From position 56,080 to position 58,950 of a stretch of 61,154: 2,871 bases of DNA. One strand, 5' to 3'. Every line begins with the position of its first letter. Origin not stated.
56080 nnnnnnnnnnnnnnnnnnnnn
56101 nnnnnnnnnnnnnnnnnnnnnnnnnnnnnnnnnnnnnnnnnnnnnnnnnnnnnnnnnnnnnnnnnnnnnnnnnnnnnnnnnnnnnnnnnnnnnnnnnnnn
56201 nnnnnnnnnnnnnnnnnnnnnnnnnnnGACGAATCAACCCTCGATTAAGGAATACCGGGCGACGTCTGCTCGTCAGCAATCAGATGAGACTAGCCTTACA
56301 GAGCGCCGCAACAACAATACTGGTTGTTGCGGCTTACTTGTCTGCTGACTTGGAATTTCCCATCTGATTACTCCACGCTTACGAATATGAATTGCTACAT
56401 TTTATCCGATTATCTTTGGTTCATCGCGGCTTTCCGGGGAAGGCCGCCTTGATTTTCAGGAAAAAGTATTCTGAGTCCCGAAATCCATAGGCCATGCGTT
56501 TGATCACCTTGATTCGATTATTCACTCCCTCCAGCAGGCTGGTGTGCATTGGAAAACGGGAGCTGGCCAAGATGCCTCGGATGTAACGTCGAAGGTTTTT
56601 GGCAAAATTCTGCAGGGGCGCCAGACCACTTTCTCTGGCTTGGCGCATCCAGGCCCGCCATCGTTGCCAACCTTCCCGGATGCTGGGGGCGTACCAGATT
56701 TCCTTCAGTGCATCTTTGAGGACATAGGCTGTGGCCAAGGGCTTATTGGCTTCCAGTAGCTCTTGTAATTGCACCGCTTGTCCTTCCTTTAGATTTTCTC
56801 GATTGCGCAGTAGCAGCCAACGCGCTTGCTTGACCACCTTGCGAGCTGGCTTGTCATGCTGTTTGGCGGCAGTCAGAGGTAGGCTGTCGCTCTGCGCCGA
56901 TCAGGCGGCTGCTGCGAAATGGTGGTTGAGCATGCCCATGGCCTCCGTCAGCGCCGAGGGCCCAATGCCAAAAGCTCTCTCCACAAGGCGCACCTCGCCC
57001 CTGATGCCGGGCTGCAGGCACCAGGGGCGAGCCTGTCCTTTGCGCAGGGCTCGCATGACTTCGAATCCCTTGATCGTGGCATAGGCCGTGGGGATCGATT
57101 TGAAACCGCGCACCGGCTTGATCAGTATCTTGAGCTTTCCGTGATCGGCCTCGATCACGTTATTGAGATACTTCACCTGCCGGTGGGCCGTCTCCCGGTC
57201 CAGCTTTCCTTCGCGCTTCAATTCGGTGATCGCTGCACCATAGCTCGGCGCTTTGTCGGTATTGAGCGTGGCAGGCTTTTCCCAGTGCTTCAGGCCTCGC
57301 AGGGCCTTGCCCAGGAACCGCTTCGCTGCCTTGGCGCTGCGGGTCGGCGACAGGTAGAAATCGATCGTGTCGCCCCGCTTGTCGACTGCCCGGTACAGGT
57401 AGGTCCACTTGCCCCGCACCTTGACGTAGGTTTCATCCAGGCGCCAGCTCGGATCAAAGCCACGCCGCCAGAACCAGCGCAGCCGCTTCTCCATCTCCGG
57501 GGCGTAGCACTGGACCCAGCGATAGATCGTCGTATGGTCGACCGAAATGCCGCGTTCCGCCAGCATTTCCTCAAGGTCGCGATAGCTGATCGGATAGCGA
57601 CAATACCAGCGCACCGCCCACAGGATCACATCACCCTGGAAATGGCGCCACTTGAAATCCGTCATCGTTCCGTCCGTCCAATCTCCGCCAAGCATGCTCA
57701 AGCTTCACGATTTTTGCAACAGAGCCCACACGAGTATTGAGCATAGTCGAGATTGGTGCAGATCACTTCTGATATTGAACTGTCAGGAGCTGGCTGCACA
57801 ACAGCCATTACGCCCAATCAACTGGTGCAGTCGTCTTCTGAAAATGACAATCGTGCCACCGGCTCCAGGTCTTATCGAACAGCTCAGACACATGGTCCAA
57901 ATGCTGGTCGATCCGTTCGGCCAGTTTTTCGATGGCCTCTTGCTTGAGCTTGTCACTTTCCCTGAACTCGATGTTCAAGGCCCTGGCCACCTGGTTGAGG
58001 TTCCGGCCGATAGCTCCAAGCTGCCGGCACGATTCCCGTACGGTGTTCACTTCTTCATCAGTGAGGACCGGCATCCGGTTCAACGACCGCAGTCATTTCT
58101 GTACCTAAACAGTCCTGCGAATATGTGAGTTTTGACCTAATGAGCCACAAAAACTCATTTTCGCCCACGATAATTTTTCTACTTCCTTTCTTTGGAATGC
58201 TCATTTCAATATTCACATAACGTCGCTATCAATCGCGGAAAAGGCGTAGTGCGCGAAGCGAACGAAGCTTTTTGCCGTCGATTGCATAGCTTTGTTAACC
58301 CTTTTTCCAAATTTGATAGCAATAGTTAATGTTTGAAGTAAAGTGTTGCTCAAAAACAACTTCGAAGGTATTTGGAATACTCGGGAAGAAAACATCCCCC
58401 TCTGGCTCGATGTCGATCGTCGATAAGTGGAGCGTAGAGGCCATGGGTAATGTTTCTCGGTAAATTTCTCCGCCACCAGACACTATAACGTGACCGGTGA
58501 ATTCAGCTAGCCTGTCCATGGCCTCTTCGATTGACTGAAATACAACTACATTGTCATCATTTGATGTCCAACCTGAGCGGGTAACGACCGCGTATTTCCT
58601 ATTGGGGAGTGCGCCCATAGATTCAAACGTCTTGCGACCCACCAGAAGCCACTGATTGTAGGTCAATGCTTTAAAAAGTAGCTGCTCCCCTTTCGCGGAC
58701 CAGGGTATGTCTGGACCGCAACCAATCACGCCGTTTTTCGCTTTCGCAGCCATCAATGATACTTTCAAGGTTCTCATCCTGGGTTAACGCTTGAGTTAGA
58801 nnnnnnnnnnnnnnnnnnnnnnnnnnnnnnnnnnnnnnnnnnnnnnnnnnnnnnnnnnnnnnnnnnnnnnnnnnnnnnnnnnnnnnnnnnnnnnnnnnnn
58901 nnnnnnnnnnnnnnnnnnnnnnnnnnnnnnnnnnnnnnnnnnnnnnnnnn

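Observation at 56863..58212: In4-type IS6100/IRt end is inverted relative to the cassette array; IS6100 lacks one IR; integron has no 3'-CS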

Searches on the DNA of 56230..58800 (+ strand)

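Call 4: search_dna_similar(query=window:56300-58800:+, collection=plasmids, mode=near, max_rows=30)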
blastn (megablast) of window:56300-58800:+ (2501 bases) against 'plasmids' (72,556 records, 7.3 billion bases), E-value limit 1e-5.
The search stops at 5000 records and this limit was reached: more records match than are counted here, and every count below describes the 5000 best-scoring records only.
Records with a match: at least 5000; places in all: 9677; records where one place covers at least 80% of the query: 0.
Best place of each record, by identity: >=99% 4979; 95-99% 21.
By first word of the organism name: Klebsiella 2132; Escherichia 1397; Enterobacter 451; Citrobacter 188; Salmonella 167; Pseudomonas 143; Shigella 128; Sphingobium 57; Aeromonas 52; Vibrio 29; and 50 more.
By predicted mobility (MOB-suite, as given by PLSDB): conjugative 3592; non-mobilizable 752; mobilizable 656.
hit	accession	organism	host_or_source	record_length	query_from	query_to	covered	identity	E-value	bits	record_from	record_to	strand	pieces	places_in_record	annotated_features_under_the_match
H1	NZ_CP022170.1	Aeromonas salmonicida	Atlantic salmon,The RAS Atlantic Salmon ...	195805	564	2501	77%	100.0%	0e+0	3579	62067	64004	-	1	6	IS6-like element IS6100 family transposase | dfrA14: trimethoprim-resistant dihydrofolate reductase DfrA14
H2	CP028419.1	Aeromonas hydrophila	Deinagkistrodon acutus,cell ...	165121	564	2501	77%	100.0%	0e+0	3579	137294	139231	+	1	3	hypothetical protein (x3) | dfrA14: trimethoprim-resistant dihydrofolate reductase DfrA14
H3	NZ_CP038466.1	Aeromonas hydrophila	cell culture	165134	564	2501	77%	100.0%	0e+0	3579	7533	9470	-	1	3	IS6-like element IS6100 family transposase | dfrA14: trimethoprim-resistant dihydrofolate reductase DfrA14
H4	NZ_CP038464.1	Aeromonas hydrophila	cell culture,diarrheal snake diarrheal ...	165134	564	2501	77%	100.0%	0e+0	3579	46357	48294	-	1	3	IS6-like element IS6100 family transposase | dfrA14: trimethoprim-resistant dihydrofolate reductase DfrA14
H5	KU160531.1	Vibrio alginolyticus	-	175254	564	2501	77%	100.0%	0e+0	3579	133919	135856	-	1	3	transposase | dihydrofolate reductase | dfrA14: trimethoprim-resistant dihydrofolate reductase DfrA14 | mobilization protein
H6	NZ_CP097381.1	Providencia stuartii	Homo sapiens,sputum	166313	564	2501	77%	100.0%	0e+0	3579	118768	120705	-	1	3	IS6-like element IS6100 family transposase | dfrA14: trimethoprim-resistant dihydrofolate reductase DfrA14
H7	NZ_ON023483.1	Klebsiella pneumoniae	-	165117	564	2501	77%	100.0%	0e+0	3579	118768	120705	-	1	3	IS6-like element IS6100 family transposase | dfrA14: trimethoprim-resistant dihydrofolate reductase DfrA14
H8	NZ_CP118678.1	Pseudomonas juntendi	chicken,feces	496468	564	2501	77%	100.0%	0e+0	3579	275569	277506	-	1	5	IS6-like element IS6100 family transposase | dfrA14: trimethoprim-resistant dihydrofolate reductase DfrA14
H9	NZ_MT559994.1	Escherichia coli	-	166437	564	2501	77%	100.0%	0e+0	3579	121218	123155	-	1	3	IS6-like element IS6100 family transposase | dfrA14: trimethoprim-resistant dihydrofolate reductase DfrA14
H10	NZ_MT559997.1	Escherichia coli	-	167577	564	2501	77%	100.0%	0e+0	3579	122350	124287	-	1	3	IS6-like element IS6100 family transposase | dfrA14: trimethoprim-resistant dihydrofolate reductase DfrA14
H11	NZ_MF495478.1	Aeromonas salmonicida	-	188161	564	2501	77%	100.0%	0e+0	3579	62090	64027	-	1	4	IS6-like element IS6100 family transposase | dfrA14: trimethoprim-resistant dihydrofolate reductase DfrA14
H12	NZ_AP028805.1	Vibrio cholerae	-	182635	564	2501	77%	100.0%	0e+0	3579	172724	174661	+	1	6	IS6-like element IS6100 family transposase | dfrA14: trimethoprim-resistant dihydrofolate reductase DfrA14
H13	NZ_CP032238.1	Escherichia coli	chicken,cell culture,stool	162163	564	2501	77%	99.9%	0e+0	3574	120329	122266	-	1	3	IS6-like element IS6100 family transposase | dfrA14: trimethoprim-resistant dihydrofolate reductase DfrA14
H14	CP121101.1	Aeromonas hydrophila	Homo sapiens,urine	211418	564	2501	77%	99.9%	0e+0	3570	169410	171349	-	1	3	dfrA14: trimethoprim-resistant dihydrofolate reductase DfrA14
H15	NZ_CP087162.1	Pseudomonas sp. CIP-10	-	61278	564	2499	77%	100.0%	0e+0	3576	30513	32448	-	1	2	IS6-like element IS6100 family transposase | dfrA14: trimethoprim-resistant dihydrofolate reductase DfrA14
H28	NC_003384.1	Salmonella enterica subsp. enterica serovar Typhi str. CT18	-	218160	564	2489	77%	100.0%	0e+0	3557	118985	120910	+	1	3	IS6-like element IS6100 family transposase | dfrA14: trimethoprim-resistant dihydrofolate reductase DfrA14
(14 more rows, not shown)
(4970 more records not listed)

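Call 5: search_dna_similar(query=window:56230-56990:+, collection=plasmids, mode=near, max_rows=40)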
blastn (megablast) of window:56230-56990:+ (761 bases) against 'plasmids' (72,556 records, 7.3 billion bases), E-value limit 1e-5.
The search stops at 5000 records and this limit was reached: more records match than are counted here, and every count below describes the 5000 best-scoring records only.
Records with a match: at least 5000; places in all: 6247; records where one place covers at least 80% of the query: 0.
Best place of each record, by identity: >=99% 4952; 95-99% 16; 90-95% 2; 80-90% 10; 60-80% 20.
By first word of the organism name: Klebsiella 1674; Escherichia 1600; Salmonella 598; Enterobacter 341; Citrobacter 115; Shigella 96; Pseudomonas 82; Acinetobacter 81; Sphingobium 46; Aeromonas 43; and 51 more.
By predicted mobility (MOB-suite, as given by PLSDB): conjugative 3561; non-mobilizable 737; mobilizable 702.
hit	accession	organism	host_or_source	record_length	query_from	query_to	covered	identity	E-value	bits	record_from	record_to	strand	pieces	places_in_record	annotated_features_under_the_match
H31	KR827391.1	uncultured bacterium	-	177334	186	633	59%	98.9%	0e+0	800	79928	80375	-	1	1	Putative transposase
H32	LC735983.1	Raoultella planticola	-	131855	186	633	59%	96.2%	0e+0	734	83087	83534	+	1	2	tnpA: ISL3 family transposase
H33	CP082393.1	Salmonella enterica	animal-swine-market swine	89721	189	633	58%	95.7%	0e+0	717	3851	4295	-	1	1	none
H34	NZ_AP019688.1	Klebsiella quasipneumoniae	-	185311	186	633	59%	92.7%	0e+0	645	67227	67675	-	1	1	ISL3 family transposase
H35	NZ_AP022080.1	Klebsiella pneumoniae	-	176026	186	633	59%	92.7%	0e+0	645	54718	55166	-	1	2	ISL3 family transposase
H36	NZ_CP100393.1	Aeromonas caviae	bile,bile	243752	186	497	41%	77.1%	1e-41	178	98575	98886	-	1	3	ISL3-like element ISAeme19 family transposase | hypothetical protein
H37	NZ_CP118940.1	Aeromonas caviae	Homo sapiens,cell culture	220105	186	497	41%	77.1%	1e-41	178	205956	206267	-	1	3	ISL3-like element ISAeme19 family transposase | hypothetical protein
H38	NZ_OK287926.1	Aeromonas caviae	-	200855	189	497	41%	76.8%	5e-40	172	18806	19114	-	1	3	ISL3-like element ISAeme19 family transposase | regulatory protein GemA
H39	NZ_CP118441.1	Aeromonas caviae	Homo sapiens,cell culture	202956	189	497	41%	76.8%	5e-40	172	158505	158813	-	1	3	ISL3-like element ISAeme19 family transposase | regulatory protein GemA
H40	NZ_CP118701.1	Aeromonas hydrophila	Homo sapiens,cell culture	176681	189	497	41%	76.8%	5e-40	172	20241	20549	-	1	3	ISL3-like element ISAeme19 family transposase | regulatory protein GemA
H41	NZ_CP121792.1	Aeromonas caviae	Homo sapiens,plasma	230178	189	497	41%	76.8%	5e-40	172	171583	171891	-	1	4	ISL3-like element ISAeme19 family transposase | regulatory protein GemA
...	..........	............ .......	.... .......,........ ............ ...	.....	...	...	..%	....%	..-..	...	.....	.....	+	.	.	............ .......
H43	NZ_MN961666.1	Aeromonas caviae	-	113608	189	478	38%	77.7%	4e-41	176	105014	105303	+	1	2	ISL3-like element ISAeme19 family transposase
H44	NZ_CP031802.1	Klebsiella pneumoniae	Homo sapiens,rectal swab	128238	189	478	38%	77.4%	2e-39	171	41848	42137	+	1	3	ISL3-like element ISAeme19 family transposase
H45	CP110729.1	Klebsiella pneumoniae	Homo sapiens,tissue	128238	189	478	38%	77.4%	2e-39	171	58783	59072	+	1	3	ISL3-like element ISAeme19 family transposase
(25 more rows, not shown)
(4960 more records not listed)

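Call 9: get_annotated_region(hit=H5, flank=6000)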
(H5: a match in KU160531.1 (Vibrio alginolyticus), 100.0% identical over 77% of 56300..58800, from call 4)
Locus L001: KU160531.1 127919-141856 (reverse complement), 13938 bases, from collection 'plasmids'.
description: Vibrio alginolyticus strain VAS3-1 plasmid pVAS3-1, complete sequence
organism: Vibrio alginolyticus (NCBI taxid 663)
taxonomy: Bacteria; Pseudomonadota; Gammaproteobacteria; Vibrionales; Vibrionaceae; Vibrio; Vibrio alginolyticus
host: -; source: -; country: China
typing (MOB-suite, as given by PLSDB): conjugative; replicon IncC; relaxase MOBH,MOBH; mating-pair formation MPF_F
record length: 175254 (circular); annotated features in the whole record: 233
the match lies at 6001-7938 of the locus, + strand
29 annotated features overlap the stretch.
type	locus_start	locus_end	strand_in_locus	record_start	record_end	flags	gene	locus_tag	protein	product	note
CDS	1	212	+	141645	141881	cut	-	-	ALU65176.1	mercury resistance protein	-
predicted_resistance_gene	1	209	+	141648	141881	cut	merE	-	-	broad-spectrum mercury transporter MerE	predicted by amrfinderplus; class MERCURY; identity 97.44%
CDS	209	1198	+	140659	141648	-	-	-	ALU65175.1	Diguanylate phosphodiesterase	-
CDS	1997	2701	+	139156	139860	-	-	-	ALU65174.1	transposase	-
CDS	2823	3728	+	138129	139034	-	-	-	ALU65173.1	macrolide 2'-phosphotransferase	-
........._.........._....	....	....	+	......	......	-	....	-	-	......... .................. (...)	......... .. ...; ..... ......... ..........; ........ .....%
predicted_resistance_gene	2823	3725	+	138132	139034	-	mph(A)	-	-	Mph(A) family macrolide 2'-phosphotransferase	predicted by amrfinderplus; class MACROLIDE; identity 100.0%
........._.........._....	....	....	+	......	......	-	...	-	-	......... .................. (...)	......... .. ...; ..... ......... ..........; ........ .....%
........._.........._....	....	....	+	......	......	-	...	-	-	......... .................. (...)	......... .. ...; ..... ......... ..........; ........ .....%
CDS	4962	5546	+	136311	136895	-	-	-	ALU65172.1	macrolide 2'-phosphotransferase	-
CDS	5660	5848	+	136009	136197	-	-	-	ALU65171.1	hypothetical protein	-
CDS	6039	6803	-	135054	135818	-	-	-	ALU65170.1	transposase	-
CDS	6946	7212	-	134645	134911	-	-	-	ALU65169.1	mobilization protein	-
CDS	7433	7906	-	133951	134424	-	-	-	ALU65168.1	dihydrofolate reductase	-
predicted_resistance_gene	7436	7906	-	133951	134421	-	dfrA14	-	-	trimethoprim-resistant dihydrofolate reductase DfrA14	predicted by amrfinderplus; class TRIMETHOPRIM; identity 100.0%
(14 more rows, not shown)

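Call 10: get_annotated_region(hit=H28, flank=4000)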
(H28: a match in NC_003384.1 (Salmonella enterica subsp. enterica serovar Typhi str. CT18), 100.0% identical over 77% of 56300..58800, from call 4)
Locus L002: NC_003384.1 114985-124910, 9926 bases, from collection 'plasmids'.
description: Salmonella enterica subsp. enterica serovar Typhi str. CT18 plasmid pHCM1, complete sequence
organism: Salmonella enterica subsp. enterica serovar Typhi str. CT18 (NCBI taxid 220341)
taxonomy: Bacteria; Pseudomonadota; Gammaproteobacteria; Enterobacterales; Enterobacteriaceae; Salmonella; Salmonella enterica; Salmonella enterica subsp. enterica serovar Typhi str. CT18
host: -; source: -; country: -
typing (MOB-suite, as given by PLSDB): conjugative; replicon IncFIA,IncQ1; relaxase MOBH; mating-pair formation MPF_F
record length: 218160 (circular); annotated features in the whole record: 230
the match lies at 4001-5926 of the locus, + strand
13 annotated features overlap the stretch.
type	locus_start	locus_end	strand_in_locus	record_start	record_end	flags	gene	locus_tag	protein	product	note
CDS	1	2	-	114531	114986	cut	merR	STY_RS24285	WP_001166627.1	Hg(II)-responsive transcriptional regulator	-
predicted_resistance_gene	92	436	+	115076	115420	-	merT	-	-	mercuric transport protein MerT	predicted by amrfinderplus; class MERCURY; identity 99.13%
CDS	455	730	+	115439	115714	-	merP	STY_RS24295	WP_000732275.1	mercury resistance system periplasmic binding protein MerP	-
CDS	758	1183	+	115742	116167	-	merC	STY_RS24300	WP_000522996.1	organomercurial transporter MerC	-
CDS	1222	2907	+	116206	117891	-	merA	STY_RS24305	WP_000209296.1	mercury(II) reductase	-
CDS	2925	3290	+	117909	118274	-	merD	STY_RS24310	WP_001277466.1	mercury resistance co-regulator MerD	GO:0045892 - negative regulation of DNA-templated transcription [Evidence IEA]; GO:0006355 - regulation of ...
CDS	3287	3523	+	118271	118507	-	merE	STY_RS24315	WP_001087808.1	broad-spectrum mercury transporter MerE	-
CDS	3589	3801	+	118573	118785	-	-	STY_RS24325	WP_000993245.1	DUF3330 domain-containing protein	-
CDS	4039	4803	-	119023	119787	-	-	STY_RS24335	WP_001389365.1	IS6-like element IS6100 family transposase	GO:0006313 - DNA transposition [Evidence IEA]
predicted_resistance_gene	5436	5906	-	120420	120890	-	dfrA14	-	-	trimethoprim-resistant dihydrofolate reductase DfrA14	predicted by amrfinderplus; class TRIMETHOPRIM; identity 100.0%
CDS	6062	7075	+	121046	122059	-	intI1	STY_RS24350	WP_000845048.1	class 1 integron integrase IntI1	-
CDS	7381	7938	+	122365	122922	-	-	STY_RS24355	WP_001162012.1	recombinase family protein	GO:0006310 - DNA recombination [Evidence IEA]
CDS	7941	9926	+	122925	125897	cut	-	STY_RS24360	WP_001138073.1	Tn3 family transposase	-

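Call 15: get_annotated_region(hit=H31, flank=3000)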
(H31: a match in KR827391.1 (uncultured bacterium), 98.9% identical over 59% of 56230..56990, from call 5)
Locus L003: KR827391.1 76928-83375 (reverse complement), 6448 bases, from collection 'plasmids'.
description: Uncultured bacterium plasmid pKAZ2, complete sequence
organism: uncultured bacterium (NCBI taxid 77133)
taxonomy: Bacteria; ; ; ; ; ; uncultured bacterium
host: -; source: -; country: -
typing (MOB-suite, as given by PLSDB): conjugative; replicon IncC; relaxase MOBH,MOBH; mating-pair formation MPF_F
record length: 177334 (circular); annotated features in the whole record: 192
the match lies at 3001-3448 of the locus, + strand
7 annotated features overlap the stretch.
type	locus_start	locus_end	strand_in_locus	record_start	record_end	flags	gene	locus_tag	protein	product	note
CDS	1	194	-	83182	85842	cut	-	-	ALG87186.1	Putative membrane protein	-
CDS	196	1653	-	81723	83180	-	-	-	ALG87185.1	Phage integrase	-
CDS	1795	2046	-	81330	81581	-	-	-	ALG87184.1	hypothetical protein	-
CDS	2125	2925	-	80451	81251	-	-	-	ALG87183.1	Putative Tn5045 transposase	-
CDS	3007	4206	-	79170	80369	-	-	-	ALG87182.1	Putative transposase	-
CDS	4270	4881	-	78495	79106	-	-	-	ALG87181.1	Putative transposase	-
CDS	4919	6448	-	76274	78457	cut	-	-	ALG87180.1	Putative transposase (Tn3 family)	-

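Call 70: search_dna_similar(query=window:57800-58240:+, collection=plasmids, mode=near, max_rows=12, rows=spread)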
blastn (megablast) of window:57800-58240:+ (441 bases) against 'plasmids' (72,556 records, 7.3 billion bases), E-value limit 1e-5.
The search stops at 5000 records and this limit was reached: more records match than are counted here, and every count below describes the 5000 best-scoring records only.
Records with a match: at least 5000; places in all: 7604; records where one place covers at least 80% of the query: 1071.
Best place of each record, by identity: >=99% 4955; 95-99% 39; 80-90% 6.
By first word of the organism name: Klebsiella 2395; Escherichia 1300; Enterobacter 414; Salmonella 270; Citrobacter 162; Shigella 97; Pseudomonas 78; Aeromonas 52; uncultured 46; Raoultella 24; and 33 more.
By predicted mobility (MOB-suite, as given by PLSDB): conjugative 3651; non-mobilizable 686; mobilizable 663.
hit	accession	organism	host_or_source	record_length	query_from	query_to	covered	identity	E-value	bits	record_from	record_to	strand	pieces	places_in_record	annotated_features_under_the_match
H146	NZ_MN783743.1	Escherichia coli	-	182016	1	441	100%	100.0%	0e+0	917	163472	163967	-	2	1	none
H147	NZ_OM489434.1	Klebsiella pneumoniae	Homo sapiens,bacterial isolate,fecal ...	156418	1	441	100%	100.0%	0e+0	815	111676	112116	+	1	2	none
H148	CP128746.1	Klebsiella pneumoniae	Homo sapiens,urine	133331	1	441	100%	100.0%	0e+0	815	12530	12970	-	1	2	none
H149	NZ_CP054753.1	Klebsiella pneumoniae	Homo sapiens,bed sheets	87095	313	441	29%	100.0%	3e-60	239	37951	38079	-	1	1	none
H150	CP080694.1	Klebsiella pneumoniae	Homo sapiens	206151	1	53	12%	100.0%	5e-18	99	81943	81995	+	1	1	none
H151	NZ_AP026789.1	Escherichia coli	Homo sapiens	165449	1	53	12%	100.0%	5e-18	99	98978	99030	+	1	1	none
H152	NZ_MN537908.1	Escherichia coli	biopsy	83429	1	53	12%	100.0%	5e-18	99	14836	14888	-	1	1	none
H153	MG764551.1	Klebsiella pneumoniae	-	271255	1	52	12%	100.0%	2e-17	97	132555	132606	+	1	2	TniB NTP-binding protein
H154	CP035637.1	Enterobacter cloacae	Homo sapiens,blood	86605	1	50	11%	100.0%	2e-16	94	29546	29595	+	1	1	resolvase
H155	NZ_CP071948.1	Pseudomonas aeruginosa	Homo sapiens,whole organism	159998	1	50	11%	100.0%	2e-16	94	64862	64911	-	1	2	none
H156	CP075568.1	Pseudomonas shirazica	-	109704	1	50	11%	100.0%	2e-16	94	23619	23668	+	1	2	none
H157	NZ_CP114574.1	Enterobacter hormaechei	Hydrothorax and ascites,Henan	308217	1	50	11%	100.0%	2e-16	94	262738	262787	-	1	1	none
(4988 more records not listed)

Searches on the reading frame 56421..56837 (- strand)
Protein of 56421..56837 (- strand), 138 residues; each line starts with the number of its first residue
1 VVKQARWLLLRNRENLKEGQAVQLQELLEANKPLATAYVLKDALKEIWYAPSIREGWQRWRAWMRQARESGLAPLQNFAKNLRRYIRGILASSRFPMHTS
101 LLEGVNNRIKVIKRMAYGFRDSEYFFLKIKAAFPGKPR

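Call 21: search_protein_families(library=pfam, proteins=[window:56421-56837:-], max_evalue=0.01)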
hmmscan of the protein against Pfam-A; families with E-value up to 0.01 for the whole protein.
window:56421-56837:- (138 aa): 1 family
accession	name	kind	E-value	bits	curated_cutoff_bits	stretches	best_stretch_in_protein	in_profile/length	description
PF01610.23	DDE_Tnp_ISL3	-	5e-37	128.4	23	1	2-129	113-240/240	Transposase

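Call 66: search_protein_families(library=ncbifam, proteins=[window:56421-56837:-], max_evalue=0.00001)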
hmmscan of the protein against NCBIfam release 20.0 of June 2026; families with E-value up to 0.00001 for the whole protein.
window:56421-56837:- (138 aa): 4 families
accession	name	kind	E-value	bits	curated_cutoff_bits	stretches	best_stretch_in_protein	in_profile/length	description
NF033550.5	transpos_ISL3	equivalog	1.1e-35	123.5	180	1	2-130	240-368/370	ISL3 family transposase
NF049919.1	DesA_ISL3_tail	domain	2e-21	76.6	30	1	2-85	36-121/122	DesA/ISL3 alpha bundle tail domain-containing protein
NF049918.1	DesA_fam_desat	equivalog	3.3e-10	39.6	400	1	2-85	299-384/385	DesA family fatty acid desaturase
NF049917.1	ISAon1_downstr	equivalog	2e-08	33.7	250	1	3-131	195-324/327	ISAon1 family transposase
